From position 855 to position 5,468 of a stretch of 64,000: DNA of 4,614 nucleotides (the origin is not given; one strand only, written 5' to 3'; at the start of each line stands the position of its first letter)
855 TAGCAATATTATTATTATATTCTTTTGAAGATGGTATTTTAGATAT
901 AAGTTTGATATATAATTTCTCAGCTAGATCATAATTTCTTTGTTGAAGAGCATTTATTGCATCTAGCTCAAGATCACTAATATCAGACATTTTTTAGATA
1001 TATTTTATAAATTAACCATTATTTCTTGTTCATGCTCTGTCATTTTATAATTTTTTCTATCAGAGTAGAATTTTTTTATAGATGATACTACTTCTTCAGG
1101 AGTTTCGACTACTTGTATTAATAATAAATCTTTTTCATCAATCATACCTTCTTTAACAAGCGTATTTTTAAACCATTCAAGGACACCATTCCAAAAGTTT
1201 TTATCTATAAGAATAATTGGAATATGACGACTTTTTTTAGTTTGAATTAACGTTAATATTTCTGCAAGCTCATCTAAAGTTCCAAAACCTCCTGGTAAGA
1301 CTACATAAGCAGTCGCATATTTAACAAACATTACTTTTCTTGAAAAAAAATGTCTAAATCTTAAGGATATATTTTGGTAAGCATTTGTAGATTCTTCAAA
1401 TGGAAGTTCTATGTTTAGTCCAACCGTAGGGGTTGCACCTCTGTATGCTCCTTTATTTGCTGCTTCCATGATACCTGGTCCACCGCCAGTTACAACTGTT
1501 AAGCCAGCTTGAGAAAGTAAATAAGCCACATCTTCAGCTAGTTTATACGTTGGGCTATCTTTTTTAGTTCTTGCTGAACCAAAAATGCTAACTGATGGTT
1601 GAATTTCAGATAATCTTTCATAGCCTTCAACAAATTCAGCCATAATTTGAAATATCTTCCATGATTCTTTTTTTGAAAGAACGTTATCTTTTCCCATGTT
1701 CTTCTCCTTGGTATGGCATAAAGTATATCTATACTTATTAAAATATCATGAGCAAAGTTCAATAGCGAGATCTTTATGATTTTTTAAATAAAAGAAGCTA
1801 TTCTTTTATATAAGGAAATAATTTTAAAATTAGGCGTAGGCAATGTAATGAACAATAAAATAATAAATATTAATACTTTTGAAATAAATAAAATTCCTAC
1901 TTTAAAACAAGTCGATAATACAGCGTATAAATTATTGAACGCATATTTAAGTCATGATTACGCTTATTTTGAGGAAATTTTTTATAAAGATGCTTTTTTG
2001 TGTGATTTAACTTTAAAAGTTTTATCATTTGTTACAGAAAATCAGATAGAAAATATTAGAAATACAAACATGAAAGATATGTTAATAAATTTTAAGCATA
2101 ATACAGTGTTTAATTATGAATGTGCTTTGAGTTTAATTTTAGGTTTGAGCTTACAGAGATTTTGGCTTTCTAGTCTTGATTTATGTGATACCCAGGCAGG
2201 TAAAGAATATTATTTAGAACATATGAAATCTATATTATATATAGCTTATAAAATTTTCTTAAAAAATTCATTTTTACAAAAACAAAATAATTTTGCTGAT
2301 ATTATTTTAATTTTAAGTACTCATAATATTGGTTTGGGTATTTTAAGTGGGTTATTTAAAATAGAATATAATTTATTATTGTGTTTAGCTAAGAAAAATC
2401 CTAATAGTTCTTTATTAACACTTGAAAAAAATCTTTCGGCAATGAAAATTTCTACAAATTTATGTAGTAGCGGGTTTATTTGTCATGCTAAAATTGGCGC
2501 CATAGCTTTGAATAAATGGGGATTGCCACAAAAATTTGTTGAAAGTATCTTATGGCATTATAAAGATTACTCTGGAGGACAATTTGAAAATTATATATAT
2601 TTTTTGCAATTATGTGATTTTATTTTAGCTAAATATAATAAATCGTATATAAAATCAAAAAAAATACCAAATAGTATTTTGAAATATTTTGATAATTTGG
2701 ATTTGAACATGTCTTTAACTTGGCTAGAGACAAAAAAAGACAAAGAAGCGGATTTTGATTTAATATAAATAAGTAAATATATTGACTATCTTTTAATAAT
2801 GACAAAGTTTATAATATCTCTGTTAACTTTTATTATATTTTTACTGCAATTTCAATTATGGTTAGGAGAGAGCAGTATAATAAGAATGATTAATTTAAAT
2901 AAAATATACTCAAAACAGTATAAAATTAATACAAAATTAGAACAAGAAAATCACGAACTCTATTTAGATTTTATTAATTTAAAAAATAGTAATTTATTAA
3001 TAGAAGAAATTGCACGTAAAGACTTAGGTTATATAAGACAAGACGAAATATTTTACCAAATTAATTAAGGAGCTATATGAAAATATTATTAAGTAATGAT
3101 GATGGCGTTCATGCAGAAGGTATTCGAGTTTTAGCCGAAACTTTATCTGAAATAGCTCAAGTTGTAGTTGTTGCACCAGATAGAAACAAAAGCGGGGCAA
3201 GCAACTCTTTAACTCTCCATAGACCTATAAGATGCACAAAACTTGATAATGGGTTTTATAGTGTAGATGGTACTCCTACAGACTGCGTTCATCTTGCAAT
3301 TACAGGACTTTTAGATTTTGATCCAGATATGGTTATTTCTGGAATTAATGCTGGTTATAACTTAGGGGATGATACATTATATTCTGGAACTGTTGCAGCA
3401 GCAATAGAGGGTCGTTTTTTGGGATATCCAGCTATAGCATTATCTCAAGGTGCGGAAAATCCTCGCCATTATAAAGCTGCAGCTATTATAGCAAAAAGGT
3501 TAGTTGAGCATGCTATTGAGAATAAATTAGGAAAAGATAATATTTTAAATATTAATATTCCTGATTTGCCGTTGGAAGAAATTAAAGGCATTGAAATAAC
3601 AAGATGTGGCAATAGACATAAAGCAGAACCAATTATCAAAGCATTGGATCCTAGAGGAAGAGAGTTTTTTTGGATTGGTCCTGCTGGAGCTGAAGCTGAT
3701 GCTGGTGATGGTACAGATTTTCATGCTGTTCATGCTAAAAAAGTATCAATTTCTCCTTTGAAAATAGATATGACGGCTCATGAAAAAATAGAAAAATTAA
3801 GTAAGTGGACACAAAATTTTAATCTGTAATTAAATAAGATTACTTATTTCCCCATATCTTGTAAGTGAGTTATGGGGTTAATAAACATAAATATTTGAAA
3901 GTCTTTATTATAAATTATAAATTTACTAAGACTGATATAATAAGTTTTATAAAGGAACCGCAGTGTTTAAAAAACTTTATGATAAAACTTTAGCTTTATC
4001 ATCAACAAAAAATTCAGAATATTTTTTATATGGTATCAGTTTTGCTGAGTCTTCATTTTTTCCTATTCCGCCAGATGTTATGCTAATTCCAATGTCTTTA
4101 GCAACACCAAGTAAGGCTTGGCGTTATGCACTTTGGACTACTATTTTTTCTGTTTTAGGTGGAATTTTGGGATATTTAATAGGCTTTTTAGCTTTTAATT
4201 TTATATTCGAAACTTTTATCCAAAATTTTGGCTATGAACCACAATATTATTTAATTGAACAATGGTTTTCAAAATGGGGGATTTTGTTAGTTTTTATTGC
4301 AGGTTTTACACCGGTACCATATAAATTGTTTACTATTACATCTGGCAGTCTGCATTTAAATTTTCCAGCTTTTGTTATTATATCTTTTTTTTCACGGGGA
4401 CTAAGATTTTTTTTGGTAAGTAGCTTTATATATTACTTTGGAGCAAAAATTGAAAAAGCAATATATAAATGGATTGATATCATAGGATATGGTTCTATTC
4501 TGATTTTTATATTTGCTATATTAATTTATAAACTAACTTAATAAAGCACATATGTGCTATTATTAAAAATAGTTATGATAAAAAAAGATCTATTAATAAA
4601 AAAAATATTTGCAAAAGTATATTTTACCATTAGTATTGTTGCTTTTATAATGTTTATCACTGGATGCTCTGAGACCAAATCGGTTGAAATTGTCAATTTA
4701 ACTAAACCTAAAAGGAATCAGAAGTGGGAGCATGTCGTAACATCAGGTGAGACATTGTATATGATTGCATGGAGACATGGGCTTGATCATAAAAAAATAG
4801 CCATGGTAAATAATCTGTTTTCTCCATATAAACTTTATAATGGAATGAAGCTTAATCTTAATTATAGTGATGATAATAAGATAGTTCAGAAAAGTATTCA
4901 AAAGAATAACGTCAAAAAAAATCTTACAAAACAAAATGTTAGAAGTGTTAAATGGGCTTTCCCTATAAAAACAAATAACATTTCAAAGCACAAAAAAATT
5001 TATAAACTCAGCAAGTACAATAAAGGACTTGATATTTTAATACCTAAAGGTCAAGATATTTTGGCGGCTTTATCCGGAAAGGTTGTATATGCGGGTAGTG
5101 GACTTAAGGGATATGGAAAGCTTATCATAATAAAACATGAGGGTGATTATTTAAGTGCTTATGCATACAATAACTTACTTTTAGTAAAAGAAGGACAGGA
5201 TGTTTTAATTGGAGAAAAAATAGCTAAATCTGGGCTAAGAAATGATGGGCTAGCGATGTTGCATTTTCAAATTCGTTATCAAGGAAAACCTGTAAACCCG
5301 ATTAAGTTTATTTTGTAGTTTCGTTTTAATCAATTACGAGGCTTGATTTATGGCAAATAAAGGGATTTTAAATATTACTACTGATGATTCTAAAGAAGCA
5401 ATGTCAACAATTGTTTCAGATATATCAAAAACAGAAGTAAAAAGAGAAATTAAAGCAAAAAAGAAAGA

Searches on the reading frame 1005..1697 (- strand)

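Call 24: search_protein_families(library=pfam, proteins=[window:1005-1697:-], max_evalue=0.001)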
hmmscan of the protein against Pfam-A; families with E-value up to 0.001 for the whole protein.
window:1005-1697:- (230 aa): 3 families
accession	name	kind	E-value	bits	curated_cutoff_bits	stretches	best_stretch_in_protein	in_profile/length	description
PF03641.19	Lysine_decarbox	-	3e-34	118.5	27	1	77-206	1-130/131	Possible lysine decarboxylase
PF18306.6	LDcluster4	-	1.8e-15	57.3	26.3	1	35-175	3-125/151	SLOG cluster4 family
PF02481.21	DNA_processg_A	-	0.00033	20.3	29.6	1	22-93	32-102/212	DNA recombination-mediator protein A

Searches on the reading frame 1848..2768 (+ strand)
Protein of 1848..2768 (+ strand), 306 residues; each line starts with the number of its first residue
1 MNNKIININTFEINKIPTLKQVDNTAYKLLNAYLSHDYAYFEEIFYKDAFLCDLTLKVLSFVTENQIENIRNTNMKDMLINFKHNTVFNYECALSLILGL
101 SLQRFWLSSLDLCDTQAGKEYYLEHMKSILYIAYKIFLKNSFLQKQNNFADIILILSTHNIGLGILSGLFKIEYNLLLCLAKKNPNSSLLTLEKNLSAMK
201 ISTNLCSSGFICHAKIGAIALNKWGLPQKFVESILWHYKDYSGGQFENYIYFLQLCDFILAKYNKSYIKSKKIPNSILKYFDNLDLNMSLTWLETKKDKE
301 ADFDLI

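Call 64: search_protein_families(library=pfam, proteins=[window:1848-2768:+], max_evalue=0.001)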
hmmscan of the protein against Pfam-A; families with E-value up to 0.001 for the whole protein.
window:1848-2768:+ (306 aa): 1 family
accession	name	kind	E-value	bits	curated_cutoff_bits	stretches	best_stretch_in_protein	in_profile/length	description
PF08668.18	HDOD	-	0.00038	20.5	22.9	0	212-239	168-195/196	HDOD domain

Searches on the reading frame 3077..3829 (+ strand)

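Call 64: search_protein_families(library=pfam, proteins=[window:3077-3829:+], max_evalue=0.001)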
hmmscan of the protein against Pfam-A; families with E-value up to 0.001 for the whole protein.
window:3077-3829:+ (250 aa): 1 family
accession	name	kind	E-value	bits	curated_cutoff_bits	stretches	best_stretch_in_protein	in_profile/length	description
PF01975.23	SurE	-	4.2e-65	219.5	22.1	1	3-183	1-188/189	Survival protein SurE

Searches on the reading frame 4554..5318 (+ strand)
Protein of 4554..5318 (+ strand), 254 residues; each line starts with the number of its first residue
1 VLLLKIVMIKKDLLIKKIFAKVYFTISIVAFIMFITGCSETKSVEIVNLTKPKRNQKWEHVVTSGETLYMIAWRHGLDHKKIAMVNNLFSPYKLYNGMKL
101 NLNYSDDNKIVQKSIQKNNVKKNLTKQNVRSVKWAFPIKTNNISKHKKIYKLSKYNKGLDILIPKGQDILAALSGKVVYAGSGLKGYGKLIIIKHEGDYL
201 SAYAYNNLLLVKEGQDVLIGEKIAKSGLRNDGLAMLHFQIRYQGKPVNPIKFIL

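Call 64: search_protein_families(library=pfam, proteins=[window:4554-5318:+], max_evalue=0.001)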
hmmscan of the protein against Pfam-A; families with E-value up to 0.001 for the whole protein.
window:4554-5318:+ (254 aa): 2 families
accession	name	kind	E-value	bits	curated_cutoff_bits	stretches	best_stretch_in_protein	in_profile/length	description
PF01551.29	Peptidase_M23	-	2.3e-24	85.9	28.7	1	155-249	2-96/96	Peptidase family M23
PF01476.26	LysM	-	6.6e-08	32.8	20.9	1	60-102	1-42/43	LysM domain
